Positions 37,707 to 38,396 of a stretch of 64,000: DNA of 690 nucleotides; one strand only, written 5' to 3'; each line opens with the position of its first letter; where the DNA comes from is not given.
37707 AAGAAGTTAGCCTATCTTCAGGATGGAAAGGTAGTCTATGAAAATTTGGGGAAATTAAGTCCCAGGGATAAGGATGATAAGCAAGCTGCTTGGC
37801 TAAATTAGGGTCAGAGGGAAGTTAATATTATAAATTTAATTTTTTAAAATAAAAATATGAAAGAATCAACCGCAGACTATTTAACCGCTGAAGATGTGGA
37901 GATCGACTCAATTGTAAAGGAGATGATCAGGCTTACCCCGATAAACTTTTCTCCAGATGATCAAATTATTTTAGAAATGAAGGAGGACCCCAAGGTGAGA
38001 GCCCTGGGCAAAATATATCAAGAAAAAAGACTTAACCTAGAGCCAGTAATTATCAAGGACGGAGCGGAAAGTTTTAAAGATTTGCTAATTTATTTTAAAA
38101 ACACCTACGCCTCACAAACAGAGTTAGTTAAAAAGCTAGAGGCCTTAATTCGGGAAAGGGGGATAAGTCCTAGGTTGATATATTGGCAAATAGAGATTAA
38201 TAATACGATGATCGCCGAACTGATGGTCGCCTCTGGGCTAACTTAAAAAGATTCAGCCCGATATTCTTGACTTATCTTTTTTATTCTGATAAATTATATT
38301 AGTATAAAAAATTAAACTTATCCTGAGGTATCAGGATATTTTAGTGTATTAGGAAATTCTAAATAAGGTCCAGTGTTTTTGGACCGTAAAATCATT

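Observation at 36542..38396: AT-rich two-gene insertion (398-aa PD-(D/E)xK-like protein plus 129-aa partner) wedged between an M50 protease gene and the rpsL promoter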

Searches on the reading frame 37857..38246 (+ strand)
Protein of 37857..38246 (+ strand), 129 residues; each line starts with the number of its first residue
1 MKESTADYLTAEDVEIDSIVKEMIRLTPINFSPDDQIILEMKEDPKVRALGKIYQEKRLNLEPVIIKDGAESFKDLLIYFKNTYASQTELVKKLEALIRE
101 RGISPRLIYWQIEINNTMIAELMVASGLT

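Call 4: search_protein_families(library=pfam, proteins=[window:37857-38246:+], max_evalue=1)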
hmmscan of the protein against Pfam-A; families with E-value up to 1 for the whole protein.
window:37857-38246:+ (129 aa): 1 family
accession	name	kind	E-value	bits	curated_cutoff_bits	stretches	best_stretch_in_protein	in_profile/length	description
PF00565.23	SNase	-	0.11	13.4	21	0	35-72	38-75/107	Staphylococcal nuclease homologue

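Call 5: search_protein_families(library=padloc, proteins=[window:37857-38246:+], max_evalue=1)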
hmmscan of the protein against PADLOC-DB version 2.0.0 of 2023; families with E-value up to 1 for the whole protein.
window:37857-38246:+ (129 aa): 0 families

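Call 6: search_protein_families(library=ncbifam, proteins=[window:37857-38246:+], max_evalue=1)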
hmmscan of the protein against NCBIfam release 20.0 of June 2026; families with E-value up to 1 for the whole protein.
window:37857-38246:+ (129 aa): 0 families

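Call 7: search_protein_families(library=phrogs, proteins=[window:37857-38246:+], max_evalue=1)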
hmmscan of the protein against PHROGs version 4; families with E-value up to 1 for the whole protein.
window:37857-38246:+ (129 aa): 3 families
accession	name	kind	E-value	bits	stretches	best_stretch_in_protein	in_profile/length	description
phrog_29863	-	unknown function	0.12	13.8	1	33-94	16-76/101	-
phrog_17671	-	unknown function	0.15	13.4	0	41-75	2-36/89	-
phrog_32297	-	unknown function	0.17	13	1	45-88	15-57/94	-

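Call 12: find_homologous_proteins(query=window:37857-38246:+, max_evalue=0.01)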
Query window:37857-38246:+ (129 aa): 2 proteins with E <= 0.01 among 6 candidates.
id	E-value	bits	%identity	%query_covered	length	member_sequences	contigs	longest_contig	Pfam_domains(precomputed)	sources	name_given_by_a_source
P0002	2.9e-75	268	100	100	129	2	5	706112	-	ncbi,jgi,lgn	ncbi:MAG: hypothetical protein ACOX0C_01900 [Patescibacteria group bacterium]|jgi:hypothetical prote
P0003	3.6e-37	145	55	99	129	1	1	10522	-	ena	-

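Call 17: find_encoding_contigs(protein=P0003, flank=10000)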
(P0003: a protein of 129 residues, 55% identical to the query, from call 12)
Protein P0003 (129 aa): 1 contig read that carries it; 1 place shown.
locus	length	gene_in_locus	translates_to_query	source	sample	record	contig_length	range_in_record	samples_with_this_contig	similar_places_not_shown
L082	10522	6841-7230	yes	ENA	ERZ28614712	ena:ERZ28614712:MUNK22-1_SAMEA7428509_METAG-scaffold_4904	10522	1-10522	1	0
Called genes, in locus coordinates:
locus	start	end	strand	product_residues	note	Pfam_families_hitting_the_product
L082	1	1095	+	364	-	?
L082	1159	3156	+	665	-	PF03030:H_PPase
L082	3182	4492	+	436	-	PF05697:Trigger_N, PF00254:FKBP_C, PF05698:Trigger_C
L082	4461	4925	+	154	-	PF01668:SmpB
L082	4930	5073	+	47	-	-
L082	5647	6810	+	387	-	-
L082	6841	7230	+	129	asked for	-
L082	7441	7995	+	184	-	PF05198:IF3_N, PF00707:IF3_C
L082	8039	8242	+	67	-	PF01632:Ribosomal_L35p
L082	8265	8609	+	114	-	PF00453:Ribosomal_L20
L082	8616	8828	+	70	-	PF03840:SecG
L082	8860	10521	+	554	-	?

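Call 26: search_solved_structures(query=A2, max_evalue=10, show_alignments=3)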
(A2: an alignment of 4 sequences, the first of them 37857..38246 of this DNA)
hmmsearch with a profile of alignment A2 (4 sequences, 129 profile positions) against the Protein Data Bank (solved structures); distinct sequences matched with E-value up to 10: 4.
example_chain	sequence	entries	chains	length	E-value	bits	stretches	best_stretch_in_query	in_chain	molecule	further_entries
7n7s_A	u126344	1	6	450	0.16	15.1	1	57-114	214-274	Hydroxymethylglutaryl-CoA reductase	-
3j79_1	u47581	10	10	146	0.41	13.8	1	34-75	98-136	60S ribosomal protein eL27 | 60S ribosomal protein L27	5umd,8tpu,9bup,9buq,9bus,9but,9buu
3jbn_A1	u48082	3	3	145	0.46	13.7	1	34-75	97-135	60S ribosomal protein eL27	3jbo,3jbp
3a9q_A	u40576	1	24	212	1.2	12.3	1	49-98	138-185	Ferritin-4, chloroplastic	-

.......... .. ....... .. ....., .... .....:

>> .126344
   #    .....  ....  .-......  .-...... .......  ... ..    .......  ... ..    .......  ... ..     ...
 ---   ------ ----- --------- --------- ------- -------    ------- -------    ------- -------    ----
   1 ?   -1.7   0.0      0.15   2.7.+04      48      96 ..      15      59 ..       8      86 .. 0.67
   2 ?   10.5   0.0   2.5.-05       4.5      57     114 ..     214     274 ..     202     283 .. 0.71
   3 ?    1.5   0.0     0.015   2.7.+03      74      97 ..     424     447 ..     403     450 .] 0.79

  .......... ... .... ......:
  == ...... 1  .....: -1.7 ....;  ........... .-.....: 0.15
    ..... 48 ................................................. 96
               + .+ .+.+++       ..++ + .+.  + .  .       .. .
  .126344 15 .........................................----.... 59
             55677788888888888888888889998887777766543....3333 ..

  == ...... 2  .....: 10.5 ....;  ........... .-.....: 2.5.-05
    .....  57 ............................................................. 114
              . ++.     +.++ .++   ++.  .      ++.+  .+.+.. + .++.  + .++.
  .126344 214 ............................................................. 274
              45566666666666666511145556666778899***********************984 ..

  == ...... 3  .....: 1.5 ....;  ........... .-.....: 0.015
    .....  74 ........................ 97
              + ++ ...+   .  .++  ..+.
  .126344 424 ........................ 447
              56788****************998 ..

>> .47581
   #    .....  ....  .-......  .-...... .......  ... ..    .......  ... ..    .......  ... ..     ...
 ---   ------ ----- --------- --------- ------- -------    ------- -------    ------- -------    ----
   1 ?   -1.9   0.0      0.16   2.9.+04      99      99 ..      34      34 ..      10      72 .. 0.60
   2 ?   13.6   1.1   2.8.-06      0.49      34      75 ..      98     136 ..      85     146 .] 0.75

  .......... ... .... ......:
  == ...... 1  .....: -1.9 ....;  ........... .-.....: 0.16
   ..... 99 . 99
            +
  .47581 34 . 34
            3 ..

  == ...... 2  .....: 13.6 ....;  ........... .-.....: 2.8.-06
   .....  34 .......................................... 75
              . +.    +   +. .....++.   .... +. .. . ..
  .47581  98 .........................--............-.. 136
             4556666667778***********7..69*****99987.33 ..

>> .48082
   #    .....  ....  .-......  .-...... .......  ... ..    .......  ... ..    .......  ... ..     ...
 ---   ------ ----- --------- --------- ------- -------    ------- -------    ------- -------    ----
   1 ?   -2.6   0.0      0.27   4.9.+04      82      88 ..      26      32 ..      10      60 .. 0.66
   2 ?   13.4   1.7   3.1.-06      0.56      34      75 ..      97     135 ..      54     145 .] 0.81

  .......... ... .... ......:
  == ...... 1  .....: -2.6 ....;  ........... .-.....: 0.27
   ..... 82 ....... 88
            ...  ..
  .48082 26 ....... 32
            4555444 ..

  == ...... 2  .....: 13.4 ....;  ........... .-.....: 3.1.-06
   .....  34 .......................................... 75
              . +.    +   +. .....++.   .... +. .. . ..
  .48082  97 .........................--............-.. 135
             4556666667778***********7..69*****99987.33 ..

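Call 32: find_related_loci(query=A2, collection=metagenome_contigs, flank=8000)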
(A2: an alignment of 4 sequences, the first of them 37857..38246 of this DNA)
Query A2 (129 aa) in metagenome_contigs; peptide patterns used: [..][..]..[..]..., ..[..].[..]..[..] (x = any residue, [..] = any of these).
600 stretches matched a pattern, but none encodes a relative of the query by tblastn (E <= 1e-3).

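Call 33: find_related_loci(query=A2, collection=viral_contigs, flank=8000)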
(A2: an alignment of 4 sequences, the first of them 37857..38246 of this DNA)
Query A2 (129 aa) in viral_contigs; peptide patterns used: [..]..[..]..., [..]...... (x = any residue, [..] = any of these).
427 stretches matched a pattern, but none encodes a relative of the query by tblastn (E <= 1e-3).

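Call 65: search_protein_families(library=pfam, alignment_id=A2, max_evalue=10)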
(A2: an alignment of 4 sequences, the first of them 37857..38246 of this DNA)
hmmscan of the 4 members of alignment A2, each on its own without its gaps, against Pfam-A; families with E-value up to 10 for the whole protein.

A. member 1, window:37857-38246:+ (129 aa): 1 family
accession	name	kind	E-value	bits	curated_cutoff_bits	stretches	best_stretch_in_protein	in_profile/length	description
PF00565.23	SNase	-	0.11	13.4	21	1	35-72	38-75/107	Staphylococcal nuclease homologue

B. families by the number of members that match (of 4 scanned): 8 families
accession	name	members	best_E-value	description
PF00565.23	SNase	2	0.1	Staphylococcal nuclease homologue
PF04507.18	DUF576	1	0.019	Csa1 family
PF10364.14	NKWYS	1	0.052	Putative capsular polysaccharide synthesis protein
PF13744.12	HTH_37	1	0.077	Helix-turn-helix domain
PF19150.5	DUF5832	1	0.08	Family of unknown function (DUF5832)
PF13767.11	DUF4168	1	0.11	Domain of unknown function (DUF4168)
PF10844.13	DUF2577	1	0.17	Protein of unknown function (DUF2577)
PF13412.12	HTH_24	1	0.78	Winged helix-turn-helix DNA-binding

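Call 76: search_protein_families(library=padloc, alignment_id=A2, max_evalue=10)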
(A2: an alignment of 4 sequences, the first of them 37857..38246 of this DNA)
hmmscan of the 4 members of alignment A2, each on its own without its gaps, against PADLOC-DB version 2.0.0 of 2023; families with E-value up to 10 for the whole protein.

A. member 1, window:37857-38246:+ (129 aa): 0 families

B. families by the number of members that match (of 4 scanned): 0 families

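Call 100: list_cluster_members(proteins=[L082:7441-7995:+, L082:8265-8609:+, L082:3182-4492:+, L082:1159-3156:+, L083:1813-2367:+, L083:2637-2981:+, L082:4461-4925:+])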
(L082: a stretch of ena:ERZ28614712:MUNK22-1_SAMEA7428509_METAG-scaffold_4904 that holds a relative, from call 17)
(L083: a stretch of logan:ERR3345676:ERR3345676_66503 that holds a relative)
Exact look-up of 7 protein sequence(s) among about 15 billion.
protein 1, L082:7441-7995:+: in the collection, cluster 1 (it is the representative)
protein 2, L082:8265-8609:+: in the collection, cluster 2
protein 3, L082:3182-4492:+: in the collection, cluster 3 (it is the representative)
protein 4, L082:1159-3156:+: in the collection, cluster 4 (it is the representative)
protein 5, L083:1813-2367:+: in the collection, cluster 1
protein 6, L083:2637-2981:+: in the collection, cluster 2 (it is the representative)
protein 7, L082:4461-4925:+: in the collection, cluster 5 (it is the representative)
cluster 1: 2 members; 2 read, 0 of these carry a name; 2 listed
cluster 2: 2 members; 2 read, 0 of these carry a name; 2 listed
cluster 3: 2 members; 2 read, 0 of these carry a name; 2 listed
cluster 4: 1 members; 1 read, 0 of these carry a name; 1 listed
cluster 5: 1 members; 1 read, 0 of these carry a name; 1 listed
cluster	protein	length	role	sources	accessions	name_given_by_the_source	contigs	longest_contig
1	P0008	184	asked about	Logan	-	-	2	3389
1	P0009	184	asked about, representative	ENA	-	-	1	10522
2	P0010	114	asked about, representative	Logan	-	-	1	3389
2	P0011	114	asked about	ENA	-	-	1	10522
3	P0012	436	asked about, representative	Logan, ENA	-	-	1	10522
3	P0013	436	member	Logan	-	-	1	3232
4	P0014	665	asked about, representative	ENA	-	-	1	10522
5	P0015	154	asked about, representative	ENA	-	-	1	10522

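Call 107: search_dna_similar(query=window:37857-38246:+, collection=phages, mode=protein, max_evalue=0.01, max_rows=10)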
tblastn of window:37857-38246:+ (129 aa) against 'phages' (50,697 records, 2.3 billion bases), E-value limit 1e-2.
No match.

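Call 108: search_dna_similar(query=window:37857-38246:+, collection=plasmids, mode=protein, max_evalue=0.01, max_rows=10)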
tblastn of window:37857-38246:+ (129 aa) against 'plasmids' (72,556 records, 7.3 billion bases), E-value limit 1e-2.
No match.
